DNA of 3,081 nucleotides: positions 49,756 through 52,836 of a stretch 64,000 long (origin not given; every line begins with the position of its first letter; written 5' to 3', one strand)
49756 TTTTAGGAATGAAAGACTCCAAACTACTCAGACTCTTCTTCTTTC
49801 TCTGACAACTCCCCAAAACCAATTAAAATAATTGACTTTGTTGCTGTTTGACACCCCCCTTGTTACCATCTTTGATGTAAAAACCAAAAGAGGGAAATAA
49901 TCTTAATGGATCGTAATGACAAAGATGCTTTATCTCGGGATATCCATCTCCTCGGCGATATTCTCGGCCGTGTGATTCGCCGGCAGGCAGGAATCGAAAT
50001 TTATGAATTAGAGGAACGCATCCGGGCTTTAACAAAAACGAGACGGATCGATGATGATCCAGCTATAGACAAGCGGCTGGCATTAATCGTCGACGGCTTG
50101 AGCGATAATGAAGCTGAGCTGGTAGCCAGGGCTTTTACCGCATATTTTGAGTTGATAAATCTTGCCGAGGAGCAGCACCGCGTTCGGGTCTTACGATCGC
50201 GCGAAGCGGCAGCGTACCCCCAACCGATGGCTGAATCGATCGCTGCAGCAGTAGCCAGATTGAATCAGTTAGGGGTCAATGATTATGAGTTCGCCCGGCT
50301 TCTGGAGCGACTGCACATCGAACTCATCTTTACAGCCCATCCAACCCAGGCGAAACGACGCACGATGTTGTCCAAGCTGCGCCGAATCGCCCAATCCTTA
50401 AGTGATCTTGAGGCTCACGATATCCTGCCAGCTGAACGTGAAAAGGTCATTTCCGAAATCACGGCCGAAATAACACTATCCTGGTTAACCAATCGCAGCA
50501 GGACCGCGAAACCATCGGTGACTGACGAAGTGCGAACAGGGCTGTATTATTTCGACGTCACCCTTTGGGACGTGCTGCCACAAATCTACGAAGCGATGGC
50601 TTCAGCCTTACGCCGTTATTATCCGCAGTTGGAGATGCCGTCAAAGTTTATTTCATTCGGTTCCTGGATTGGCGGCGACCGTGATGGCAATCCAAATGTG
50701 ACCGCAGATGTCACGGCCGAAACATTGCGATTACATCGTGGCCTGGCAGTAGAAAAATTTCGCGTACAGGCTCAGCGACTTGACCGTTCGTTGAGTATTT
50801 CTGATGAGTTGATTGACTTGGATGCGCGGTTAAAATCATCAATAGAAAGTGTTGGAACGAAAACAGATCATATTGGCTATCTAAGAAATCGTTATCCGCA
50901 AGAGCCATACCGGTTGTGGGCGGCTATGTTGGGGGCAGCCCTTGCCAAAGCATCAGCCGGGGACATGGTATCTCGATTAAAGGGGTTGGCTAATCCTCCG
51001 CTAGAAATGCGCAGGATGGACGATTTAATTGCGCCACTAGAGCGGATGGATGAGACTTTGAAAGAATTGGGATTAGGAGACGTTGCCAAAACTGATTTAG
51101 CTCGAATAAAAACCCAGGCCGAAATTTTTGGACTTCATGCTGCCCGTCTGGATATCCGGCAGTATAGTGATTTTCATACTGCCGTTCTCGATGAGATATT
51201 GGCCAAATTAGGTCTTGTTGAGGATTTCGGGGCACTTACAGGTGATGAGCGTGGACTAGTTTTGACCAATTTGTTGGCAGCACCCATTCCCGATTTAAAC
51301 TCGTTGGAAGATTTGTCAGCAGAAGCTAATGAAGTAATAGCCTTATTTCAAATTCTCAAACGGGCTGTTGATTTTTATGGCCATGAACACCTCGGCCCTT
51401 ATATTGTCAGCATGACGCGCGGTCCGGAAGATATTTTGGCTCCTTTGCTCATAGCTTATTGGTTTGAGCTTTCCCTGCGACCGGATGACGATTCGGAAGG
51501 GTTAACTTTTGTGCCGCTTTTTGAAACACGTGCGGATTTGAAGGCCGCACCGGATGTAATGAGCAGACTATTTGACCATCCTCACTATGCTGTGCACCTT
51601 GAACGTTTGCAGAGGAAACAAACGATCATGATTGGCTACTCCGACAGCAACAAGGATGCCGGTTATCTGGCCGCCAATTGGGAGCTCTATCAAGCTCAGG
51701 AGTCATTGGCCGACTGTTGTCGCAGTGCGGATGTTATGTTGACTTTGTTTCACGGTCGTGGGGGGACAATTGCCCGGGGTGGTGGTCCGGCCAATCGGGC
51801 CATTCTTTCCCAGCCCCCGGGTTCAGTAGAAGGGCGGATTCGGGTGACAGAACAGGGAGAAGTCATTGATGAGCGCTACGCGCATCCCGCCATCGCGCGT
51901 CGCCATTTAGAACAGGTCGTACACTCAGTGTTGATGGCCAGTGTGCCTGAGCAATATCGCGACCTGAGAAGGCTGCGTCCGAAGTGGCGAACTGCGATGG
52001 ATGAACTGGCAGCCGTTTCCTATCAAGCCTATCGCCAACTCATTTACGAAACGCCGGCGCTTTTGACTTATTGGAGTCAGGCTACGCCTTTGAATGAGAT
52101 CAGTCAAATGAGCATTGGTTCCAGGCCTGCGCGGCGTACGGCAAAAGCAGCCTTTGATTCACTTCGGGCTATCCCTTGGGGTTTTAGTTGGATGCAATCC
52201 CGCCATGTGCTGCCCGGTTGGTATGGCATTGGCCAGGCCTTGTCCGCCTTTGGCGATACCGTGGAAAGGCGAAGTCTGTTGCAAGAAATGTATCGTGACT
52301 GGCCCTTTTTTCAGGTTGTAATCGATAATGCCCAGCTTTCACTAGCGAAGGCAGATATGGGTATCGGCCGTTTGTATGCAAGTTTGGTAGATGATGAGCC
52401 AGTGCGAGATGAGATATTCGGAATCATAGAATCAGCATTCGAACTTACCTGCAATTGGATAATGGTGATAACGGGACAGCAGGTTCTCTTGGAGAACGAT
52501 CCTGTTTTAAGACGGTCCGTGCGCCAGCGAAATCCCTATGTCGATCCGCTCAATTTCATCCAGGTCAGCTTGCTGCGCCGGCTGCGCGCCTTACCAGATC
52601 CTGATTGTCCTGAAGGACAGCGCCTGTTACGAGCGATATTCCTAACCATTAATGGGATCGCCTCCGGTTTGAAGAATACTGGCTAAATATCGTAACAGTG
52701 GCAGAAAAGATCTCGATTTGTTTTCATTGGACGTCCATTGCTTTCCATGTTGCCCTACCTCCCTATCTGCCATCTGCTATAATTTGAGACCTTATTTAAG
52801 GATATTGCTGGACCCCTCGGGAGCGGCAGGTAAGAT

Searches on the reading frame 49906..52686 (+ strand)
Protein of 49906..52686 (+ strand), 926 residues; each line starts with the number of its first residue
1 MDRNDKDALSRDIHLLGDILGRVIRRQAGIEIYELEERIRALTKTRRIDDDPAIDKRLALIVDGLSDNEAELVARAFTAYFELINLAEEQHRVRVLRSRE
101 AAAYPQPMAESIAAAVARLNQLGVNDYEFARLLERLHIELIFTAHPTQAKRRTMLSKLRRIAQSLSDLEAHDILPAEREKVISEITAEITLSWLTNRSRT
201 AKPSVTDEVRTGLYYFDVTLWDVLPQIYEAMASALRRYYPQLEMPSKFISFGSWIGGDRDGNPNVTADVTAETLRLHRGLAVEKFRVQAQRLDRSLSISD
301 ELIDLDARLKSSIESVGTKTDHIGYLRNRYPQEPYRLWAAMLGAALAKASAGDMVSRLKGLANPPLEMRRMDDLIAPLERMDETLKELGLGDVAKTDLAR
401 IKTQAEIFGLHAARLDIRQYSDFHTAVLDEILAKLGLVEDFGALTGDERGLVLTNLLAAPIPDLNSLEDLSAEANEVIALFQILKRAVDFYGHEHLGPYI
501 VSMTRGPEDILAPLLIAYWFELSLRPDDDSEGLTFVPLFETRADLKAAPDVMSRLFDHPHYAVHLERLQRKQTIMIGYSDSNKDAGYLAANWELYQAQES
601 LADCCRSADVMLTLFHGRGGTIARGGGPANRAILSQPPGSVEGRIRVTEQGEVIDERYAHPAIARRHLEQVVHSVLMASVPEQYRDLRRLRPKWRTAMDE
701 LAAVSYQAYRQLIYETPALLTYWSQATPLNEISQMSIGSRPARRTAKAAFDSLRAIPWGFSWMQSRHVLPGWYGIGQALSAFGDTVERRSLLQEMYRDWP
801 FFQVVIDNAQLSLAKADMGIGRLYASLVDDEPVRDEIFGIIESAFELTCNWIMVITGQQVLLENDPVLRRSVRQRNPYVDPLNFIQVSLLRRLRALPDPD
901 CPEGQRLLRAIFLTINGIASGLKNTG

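Call 64: search_protein_families(library=pfam, proteins=[window:49906-52686:+], max_evalue=0.0001)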
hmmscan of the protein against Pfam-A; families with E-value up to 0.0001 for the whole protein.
window:49906-52686:+ (926 aa): 1 family
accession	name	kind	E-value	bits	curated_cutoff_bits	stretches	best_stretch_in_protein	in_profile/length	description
PF00311.23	PEPcase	-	5e-296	984.9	22.4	1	9-926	1-919/919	Phosphoenolpyruvate carboxylase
